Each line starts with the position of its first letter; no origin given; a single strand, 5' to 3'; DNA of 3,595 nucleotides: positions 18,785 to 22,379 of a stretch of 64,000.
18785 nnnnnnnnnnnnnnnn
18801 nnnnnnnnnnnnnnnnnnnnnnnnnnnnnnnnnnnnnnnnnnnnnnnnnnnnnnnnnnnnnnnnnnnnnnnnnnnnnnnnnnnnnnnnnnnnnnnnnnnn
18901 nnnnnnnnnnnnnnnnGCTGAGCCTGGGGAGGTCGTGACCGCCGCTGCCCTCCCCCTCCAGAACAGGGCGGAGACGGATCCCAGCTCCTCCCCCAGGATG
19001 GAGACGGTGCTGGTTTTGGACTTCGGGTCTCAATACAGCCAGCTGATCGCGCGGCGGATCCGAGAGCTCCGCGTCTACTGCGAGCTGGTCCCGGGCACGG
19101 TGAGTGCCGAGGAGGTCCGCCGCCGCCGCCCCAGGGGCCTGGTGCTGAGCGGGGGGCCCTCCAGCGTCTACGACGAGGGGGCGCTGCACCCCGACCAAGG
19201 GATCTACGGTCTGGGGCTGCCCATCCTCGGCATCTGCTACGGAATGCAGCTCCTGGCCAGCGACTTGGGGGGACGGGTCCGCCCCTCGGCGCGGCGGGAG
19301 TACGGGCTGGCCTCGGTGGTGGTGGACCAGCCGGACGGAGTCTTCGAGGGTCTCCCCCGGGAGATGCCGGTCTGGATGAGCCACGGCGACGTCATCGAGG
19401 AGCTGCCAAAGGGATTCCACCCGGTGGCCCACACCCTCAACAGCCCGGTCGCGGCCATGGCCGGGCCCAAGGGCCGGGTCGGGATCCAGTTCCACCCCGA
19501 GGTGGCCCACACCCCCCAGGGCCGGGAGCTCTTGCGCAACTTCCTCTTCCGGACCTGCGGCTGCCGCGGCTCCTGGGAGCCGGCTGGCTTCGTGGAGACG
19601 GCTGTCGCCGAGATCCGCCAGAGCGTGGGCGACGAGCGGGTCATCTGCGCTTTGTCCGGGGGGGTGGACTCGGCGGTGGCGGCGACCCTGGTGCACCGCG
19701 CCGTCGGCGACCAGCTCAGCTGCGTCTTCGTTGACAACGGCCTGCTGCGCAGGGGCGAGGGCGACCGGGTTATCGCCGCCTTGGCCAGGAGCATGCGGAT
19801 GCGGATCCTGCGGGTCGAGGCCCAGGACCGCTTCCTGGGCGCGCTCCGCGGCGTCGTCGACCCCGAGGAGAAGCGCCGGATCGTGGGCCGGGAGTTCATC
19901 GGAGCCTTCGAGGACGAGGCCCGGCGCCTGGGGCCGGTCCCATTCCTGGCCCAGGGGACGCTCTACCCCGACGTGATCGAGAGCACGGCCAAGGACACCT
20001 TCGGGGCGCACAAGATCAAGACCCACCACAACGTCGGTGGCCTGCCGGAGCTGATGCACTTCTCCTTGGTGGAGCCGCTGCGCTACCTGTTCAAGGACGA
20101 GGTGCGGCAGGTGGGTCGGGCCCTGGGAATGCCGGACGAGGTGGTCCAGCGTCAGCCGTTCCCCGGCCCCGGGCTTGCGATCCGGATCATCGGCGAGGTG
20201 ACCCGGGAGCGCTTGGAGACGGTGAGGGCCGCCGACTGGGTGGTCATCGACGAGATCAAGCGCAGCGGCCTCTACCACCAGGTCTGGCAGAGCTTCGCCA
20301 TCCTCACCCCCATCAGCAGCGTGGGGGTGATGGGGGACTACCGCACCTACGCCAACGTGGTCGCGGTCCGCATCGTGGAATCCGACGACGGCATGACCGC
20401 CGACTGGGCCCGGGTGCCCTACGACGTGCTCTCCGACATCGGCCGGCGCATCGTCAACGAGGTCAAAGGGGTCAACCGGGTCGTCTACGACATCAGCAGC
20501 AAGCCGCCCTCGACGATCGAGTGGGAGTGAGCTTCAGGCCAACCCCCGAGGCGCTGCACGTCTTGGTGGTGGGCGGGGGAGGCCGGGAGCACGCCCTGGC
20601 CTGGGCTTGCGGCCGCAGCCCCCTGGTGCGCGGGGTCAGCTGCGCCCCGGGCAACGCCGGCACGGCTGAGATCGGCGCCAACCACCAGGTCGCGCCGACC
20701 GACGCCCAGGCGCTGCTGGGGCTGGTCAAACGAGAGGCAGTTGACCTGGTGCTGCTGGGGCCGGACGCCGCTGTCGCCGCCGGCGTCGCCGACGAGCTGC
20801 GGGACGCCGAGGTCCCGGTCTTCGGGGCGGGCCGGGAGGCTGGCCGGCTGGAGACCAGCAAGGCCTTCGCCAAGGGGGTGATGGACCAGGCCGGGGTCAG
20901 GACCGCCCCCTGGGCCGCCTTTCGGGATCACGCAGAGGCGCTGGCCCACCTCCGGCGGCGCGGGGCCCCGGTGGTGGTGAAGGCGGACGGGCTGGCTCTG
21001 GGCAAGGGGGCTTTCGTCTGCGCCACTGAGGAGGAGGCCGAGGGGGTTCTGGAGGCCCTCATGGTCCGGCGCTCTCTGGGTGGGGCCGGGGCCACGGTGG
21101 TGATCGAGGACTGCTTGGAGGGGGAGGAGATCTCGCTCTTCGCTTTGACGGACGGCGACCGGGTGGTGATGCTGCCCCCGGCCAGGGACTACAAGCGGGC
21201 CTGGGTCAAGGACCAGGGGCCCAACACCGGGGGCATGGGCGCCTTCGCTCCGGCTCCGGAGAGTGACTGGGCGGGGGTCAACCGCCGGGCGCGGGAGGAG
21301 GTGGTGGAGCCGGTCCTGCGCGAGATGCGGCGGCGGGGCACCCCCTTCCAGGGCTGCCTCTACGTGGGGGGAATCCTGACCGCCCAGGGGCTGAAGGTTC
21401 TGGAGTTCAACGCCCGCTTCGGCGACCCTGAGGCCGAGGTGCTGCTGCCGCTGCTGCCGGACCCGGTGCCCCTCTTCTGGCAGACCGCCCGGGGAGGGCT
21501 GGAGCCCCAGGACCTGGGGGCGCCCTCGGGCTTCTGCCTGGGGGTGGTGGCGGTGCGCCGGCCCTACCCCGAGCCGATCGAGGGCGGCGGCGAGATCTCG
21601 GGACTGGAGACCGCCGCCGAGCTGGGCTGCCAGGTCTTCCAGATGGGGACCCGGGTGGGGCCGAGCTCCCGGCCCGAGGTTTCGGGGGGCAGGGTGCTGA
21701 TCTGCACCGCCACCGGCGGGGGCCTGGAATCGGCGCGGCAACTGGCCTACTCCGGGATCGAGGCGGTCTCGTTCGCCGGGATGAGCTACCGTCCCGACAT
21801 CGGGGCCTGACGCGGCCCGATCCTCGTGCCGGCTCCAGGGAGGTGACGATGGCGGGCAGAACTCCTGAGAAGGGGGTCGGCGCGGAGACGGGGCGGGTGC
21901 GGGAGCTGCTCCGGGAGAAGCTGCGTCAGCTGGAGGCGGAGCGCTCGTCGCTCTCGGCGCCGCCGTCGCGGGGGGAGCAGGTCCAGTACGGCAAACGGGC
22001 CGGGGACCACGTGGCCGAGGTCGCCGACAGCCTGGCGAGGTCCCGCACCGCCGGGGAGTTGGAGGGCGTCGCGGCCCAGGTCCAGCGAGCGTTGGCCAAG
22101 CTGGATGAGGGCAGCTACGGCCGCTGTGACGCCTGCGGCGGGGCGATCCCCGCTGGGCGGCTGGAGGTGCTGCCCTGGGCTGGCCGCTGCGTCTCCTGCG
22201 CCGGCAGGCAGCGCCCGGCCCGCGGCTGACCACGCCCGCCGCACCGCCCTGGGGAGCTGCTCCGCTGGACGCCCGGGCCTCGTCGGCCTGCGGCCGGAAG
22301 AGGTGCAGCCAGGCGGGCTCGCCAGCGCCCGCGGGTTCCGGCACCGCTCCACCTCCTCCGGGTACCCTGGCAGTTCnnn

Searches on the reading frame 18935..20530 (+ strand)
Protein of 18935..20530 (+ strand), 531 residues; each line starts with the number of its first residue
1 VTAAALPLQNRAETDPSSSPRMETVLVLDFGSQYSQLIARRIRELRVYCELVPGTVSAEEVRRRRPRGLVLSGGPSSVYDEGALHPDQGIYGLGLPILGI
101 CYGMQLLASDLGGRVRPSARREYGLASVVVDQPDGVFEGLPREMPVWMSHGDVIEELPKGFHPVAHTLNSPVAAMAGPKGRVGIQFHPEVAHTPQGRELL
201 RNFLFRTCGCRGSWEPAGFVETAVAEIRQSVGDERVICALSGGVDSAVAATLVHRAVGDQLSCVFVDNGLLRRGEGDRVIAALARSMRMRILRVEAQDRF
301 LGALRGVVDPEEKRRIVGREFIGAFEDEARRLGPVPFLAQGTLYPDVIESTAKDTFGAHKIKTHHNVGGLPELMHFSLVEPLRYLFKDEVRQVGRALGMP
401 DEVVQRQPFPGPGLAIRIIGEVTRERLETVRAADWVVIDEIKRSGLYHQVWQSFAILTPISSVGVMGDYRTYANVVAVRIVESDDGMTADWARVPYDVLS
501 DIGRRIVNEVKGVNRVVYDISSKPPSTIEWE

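Call 9: search_protein_families(library=pfam, proteins=[window:18935-20530:+], max_evalue=0.001)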
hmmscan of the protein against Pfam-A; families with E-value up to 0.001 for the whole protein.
window:18935-20530:+ (531 aa): 5 families
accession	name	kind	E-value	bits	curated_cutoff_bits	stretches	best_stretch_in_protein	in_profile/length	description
PF00117.34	GATase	-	5.7e-45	153.8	22.8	1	26-205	1-188/190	Glutamine amidotransferase class-I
PF00958.27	GMP_synt_C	-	5e-44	148.7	27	1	439-530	1-92/92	GMP synthase C terminal domain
PF07722.19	Peptidase_C26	-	1.2e-08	35.4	20.5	1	93-189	104-219/219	Peptidase C26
PF02540.23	NAD_synthase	-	3.7e-08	33.3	21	1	229-260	14-45/242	NAD synthase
PF03054.22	tRNA_Me_trans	-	8.4e-05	22.8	20.6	1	235-267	2-33/202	tRNA methyl transferase HUP domain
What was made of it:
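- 17657..20530 (+): guaB-like (IMPDH/GMP reductase family) and guaA genes, immediately upstream of purD on the same strand. Pfam matches (call 9).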

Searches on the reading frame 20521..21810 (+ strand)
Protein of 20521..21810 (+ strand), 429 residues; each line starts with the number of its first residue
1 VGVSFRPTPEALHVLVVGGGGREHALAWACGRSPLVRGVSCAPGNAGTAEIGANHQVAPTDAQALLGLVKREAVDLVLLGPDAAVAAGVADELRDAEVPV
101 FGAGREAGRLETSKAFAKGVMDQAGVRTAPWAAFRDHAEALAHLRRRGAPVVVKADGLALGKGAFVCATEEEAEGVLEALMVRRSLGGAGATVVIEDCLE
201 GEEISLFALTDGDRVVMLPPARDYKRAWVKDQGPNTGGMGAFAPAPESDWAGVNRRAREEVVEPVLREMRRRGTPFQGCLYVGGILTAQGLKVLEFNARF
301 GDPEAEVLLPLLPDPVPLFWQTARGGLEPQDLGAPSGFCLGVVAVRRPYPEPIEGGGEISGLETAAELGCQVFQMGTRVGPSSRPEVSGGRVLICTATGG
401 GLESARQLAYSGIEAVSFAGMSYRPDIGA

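Call 9: search_protein_families(library=pfam, proteins=[window:20521-21810:+], max_evalue=0.001)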
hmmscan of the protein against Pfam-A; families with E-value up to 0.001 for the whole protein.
window:20521-21810:+ (429 aa): 6 families
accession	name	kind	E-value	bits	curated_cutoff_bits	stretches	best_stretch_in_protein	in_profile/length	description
PF01071.24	GARS_A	-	2e-63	214.2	27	1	112-305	1-194/194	Phosphoribosylglycinamide synthetase, ATP-grasp (A) domain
PF02844.21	GARS_N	-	2.8e-29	102.2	29.5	1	13-111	2-100/100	Phosphoribosylglycinamide synthetase, N domain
PF02843.22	GARS_C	-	5.1e-18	65.6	34.8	1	340-428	2-90/92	Phosphoribosylglycinamide synthetase, C domain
PF02222.28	ATP-grasp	-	1.3e-05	25.4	27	1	121-210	3-88/179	ATP-grasp domain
PF13458.12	Peripla_BP_6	-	0.0005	20.3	31.7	0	59-133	55-129/343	Periplasmic binding protein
PF02786.22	CPSase_L_D2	-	0.00072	19.6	19.8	0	115-201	3-91/211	Carbamoyl-phosphate synthase L chain, ATP binding domain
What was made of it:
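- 20521..21810 (+): purD, the upstream member of the conserved purD-(purE)-pycB*-BC block. In this genome's clade purE is missing from the block. GARS_N/A/C domains (call 9).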

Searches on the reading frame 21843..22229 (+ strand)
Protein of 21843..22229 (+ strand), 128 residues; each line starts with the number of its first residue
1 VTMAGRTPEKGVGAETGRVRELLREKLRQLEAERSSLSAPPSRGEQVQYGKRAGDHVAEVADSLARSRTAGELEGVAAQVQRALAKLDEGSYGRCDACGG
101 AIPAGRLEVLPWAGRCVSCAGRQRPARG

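Call 52: search_protein_families(library=pfam, proteins=[window:21843-22229:+], max_evalue=1)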
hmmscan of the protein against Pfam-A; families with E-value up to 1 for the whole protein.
window:21843-22229:+ (128 aa): 2 families
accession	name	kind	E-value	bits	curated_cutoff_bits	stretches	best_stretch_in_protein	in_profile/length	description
PF01258.23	zf-dskA_traR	-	1.4e-10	41.4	24.9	1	90-122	1-33/36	Prokaryotic dksA/traR C4-type zinc finger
PF18073.7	Zn_ribbon_LapB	-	0.29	11.3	25.7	0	112-119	13-20/28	Rubredoxin metal binding domain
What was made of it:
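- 21843..22229 (+): Small DksA/TraR-type zinc-finger ORF occupying the place where purE lies in other Dormibacterota. PF01258 match 1.4e-10 (call 52).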
